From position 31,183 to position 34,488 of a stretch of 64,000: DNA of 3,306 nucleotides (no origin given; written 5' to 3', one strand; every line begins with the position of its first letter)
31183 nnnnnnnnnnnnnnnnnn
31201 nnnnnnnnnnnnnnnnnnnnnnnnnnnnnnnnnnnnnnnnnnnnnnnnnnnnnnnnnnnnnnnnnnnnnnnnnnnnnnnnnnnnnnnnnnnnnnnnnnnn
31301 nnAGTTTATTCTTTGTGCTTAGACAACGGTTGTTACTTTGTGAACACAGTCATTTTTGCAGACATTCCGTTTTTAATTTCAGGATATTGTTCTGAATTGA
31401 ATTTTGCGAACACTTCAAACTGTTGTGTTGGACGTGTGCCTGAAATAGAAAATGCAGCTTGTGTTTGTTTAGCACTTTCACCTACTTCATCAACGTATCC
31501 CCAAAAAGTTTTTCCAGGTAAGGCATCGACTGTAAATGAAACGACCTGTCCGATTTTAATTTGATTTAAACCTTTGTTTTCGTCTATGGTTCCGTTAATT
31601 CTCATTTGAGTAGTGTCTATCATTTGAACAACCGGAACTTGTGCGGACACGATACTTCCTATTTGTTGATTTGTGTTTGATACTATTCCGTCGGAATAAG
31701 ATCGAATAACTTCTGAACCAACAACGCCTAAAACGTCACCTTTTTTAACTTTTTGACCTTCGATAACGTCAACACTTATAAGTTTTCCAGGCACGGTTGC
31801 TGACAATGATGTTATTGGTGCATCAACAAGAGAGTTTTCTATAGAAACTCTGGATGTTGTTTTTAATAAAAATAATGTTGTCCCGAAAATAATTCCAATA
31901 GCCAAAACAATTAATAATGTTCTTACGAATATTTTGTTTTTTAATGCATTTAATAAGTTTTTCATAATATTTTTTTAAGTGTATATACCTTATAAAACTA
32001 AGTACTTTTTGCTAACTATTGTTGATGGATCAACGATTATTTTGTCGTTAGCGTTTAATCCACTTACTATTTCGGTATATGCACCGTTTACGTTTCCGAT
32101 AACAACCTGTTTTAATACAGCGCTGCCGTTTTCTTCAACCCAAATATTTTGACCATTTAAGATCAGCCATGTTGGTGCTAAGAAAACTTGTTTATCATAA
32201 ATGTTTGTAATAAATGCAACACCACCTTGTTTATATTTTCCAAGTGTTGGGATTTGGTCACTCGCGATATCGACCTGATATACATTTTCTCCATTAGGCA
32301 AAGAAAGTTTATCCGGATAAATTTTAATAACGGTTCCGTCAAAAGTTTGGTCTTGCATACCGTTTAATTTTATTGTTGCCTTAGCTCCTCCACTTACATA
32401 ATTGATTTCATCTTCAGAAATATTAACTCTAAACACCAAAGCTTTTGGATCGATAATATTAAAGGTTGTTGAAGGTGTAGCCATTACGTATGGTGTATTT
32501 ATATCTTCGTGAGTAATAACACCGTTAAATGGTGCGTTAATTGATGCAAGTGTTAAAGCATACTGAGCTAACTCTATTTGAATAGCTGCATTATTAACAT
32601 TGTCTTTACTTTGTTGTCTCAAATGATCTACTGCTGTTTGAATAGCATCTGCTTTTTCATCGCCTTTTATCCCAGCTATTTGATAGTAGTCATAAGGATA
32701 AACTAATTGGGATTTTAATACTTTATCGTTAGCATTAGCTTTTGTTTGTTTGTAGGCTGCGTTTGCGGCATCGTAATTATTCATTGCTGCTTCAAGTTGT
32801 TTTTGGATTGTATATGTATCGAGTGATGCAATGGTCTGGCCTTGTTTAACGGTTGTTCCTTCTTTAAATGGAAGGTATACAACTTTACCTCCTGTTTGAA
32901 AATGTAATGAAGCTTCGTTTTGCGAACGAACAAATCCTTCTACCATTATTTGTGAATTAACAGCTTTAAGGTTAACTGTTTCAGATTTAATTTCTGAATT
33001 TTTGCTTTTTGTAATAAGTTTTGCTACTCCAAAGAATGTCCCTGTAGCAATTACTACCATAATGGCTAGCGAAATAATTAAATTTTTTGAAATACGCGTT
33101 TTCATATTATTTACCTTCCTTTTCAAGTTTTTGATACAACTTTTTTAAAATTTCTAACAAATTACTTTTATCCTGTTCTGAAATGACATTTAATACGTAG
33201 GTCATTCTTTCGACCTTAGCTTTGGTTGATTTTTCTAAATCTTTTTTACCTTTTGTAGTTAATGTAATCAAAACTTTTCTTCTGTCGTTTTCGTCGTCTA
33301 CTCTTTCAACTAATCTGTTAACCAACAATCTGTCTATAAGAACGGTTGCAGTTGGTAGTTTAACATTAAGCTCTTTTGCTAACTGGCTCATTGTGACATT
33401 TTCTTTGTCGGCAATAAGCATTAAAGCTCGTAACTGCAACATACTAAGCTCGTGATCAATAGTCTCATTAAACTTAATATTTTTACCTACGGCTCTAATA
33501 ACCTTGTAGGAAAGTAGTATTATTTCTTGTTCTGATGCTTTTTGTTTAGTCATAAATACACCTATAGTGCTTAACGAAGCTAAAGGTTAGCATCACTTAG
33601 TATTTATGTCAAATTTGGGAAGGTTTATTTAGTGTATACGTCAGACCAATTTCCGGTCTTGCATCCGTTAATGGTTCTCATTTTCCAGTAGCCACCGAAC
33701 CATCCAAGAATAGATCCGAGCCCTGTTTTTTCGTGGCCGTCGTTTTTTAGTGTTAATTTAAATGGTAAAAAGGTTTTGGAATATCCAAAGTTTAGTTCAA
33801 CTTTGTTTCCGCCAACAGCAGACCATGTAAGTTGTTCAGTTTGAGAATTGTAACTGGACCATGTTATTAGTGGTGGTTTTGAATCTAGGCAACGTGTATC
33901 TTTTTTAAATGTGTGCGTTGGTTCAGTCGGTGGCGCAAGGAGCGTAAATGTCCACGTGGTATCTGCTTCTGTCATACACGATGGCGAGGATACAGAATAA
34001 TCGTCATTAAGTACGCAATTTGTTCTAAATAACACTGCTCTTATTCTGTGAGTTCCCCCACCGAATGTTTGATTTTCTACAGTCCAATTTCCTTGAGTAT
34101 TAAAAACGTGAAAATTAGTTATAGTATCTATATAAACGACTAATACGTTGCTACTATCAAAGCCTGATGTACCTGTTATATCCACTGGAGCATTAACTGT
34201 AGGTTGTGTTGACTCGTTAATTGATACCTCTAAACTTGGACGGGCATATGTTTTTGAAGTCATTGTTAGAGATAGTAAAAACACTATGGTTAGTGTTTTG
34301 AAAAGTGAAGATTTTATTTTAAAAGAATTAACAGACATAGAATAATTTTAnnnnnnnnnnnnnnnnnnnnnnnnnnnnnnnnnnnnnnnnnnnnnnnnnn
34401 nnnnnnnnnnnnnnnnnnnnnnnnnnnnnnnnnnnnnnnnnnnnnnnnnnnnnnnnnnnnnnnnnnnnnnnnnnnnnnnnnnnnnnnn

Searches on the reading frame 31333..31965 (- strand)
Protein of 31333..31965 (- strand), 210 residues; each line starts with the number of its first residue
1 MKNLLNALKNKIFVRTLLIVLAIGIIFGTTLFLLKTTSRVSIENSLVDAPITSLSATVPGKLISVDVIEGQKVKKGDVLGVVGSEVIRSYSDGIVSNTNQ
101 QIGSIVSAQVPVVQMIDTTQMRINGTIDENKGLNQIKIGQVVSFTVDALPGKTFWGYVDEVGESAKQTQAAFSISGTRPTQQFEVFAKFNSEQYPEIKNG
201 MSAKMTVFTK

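Call 44: search_protein_families(library=pfam, proteins=[window:31333-31965:-], max_evalue=0.001)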
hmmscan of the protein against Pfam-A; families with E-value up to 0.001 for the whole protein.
window:31333-31965:- (210 aa): 3 families
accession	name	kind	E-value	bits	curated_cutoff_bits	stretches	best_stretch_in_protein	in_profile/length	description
PF16576.10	HlyD_D23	-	4.8e-10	39.5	30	1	87-166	111-189/214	Barrel-sandwich domain of CusB or HlyD membrane-fusion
PF13437.12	HlyD_3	-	1.2e-08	36.1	22.2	1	86-192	1-96/106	HlyD family secretion protein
PF13533.13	Biotin_lipoyl_2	-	5e-05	23.5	29.8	1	54-81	3-30/32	Biotin-lipoyl like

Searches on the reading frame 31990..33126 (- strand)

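Call 15: search_protein_families(library=pfam, proteins=[window:31990-33126:-], max_evalue=0.001)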
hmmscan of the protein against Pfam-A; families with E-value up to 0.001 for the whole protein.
window:31990-33126:- (378 aa): 3 families
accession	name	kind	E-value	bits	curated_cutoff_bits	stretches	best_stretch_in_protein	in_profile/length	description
PF16576.10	HlyD_D23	-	1.1e-13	51.4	30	1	57-272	3-187/214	Barrel-sandwich domain of CusB or HlyD membrane-fusion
PF13437.12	HlyD_3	-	2e-11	45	22.2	1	196-290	2-94/106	HlyD family secretion protein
PF13533.13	Biotin_lipoyl_2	-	9.4e-05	22.6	29.8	1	73-103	2-32/32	Biotin-lipoyl like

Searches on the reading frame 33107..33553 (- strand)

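Call 15: search_protein_families(library=pfam, proteins=[window:33107-33553:-], max_evalue=0.001)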
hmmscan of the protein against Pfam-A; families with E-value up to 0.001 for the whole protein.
window:33107-33553:- (148 aa): 4 families
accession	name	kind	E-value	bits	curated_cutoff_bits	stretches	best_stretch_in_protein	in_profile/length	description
PF01047.28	MarR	-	7e-14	51.9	24.6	1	36-94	1-59/59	MarR family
PF12802.13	MarR_2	-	3.7e-12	46.6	27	1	36-92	3-60/61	MarR family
PF22381.2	Staph_reg_Sar_Rot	-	2e-07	31.5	27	1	33-107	9-83/85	Transcriptional regulator SarA/Rot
PF13463.12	HTH_27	-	3.9e-05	24.3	22.2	1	39-102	4-68/68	Winged helix DNA-binding domain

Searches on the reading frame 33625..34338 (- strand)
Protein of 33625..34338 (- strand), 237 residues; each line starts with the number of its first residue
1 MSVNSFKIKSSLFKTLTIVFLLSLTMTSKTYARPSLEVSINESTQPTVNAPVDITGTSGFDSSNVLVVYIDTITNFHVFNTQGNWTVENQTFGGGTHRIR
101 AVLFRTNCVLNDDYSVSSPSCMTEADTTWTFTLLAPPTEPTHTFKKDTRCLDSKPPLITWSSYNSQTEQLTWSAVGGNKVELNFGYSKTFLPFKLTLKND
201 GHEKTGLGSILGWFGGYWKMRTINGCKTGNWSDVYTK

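Call 8: search_protein_families(library=pfam, proteins=[window:33625-34338:-], max_evalue=1)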
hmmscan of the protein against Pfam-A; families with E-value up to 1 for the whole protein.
window:33625-34338:- (237 aa): 0 families

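Call 10: search_protein_families(library=ncbifam, proteins=[window:33625-34338:-], max_evalue=1)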
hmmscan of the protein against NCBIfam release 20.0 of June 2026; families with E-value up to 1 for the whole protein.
window:33625-34338:- (237 aa): 0 families

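Call 53: find_encoding_contigs(protein=window:33625-34338:-, flank=2000, max_places=3)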
Protein window:33625-34338:- (237 aa): 16 contigs read that carry it; 3 places shown.
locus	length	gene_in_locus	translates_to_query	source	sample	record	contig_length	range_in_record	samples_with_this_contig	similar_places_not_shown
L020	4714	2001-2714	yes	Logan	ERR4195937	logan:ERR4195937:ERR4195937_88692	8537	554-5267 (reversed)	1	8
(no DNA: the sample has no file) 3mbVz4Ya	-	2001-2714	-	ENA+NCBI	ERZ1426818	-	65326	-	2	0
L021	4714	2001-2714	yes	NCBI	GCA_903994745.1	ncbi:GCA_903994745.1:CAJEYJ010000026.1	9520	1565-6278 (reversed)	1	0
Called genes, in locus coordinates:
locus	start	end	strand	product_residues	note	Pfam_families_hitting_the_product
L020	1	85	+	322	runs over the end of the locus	-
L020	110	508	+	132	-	-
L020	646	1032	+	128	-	-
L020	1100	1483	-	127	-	-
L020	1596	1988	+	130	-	PF03073:TspO_MBR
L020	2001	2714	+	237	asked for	-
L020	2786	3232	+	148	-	PF22381:Staph_reg_Sar_Rot, PF01047:MarR, PF12802:MarR_2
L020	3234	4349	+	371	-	PF25917:BSH_RND (weak), PF25989:YknX_C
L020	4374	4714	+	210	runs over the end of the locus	PF25990:Beta-barrel_YknX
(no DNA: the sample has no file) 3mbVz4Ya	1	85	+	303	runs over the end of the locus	-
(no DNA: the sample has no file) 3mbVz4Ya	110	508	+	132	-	-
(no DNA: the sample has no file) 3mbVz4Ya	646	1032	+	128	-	-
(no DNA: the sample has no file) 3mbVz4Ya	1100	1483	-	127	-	-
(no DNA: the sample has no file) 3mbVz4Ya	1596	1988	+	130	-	PF03073:TspO_MBR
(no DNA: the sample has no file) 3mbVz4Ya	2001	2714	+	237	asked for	-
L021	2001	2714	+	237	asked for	-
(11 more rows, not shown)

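Call 54: list_cluster_members(proteins=[window:33625-34338:-, window:45460-47496:-, P0010, P0009])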
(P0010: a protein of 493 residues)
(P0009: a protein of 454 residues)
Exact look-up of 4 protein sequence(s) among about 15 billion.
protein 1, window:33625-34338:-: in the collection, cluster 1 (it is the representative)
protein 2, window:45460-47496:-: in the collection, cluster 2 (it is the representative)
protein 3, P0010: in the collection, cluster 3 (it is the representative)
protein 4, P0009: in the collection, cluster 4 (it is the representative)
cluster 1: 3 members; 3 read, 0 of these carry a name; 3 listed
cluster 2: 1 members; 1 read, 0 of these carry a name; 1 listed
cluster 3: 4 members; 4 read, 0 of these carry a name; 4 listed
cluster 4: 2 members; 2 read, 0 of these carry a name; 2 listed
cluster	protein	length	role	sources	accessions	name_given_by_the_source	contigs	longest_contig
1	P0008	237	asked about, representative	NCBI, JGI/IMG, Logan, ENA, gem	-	-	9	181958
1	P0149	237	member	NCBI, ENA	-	-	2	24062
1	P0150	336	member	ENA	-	-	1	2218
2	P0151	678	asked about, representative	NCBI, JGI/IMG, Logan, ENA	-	-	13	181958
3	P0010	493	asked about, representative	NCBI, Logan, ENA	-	-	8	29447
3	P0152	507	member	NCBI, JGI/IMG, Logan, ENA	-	-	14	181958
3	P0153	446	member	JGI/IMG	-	-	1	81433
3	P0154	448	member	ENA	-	-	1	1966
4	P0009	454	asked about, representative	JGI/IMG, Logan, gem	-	-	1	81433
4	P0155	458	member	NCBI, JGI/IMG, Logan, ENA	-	-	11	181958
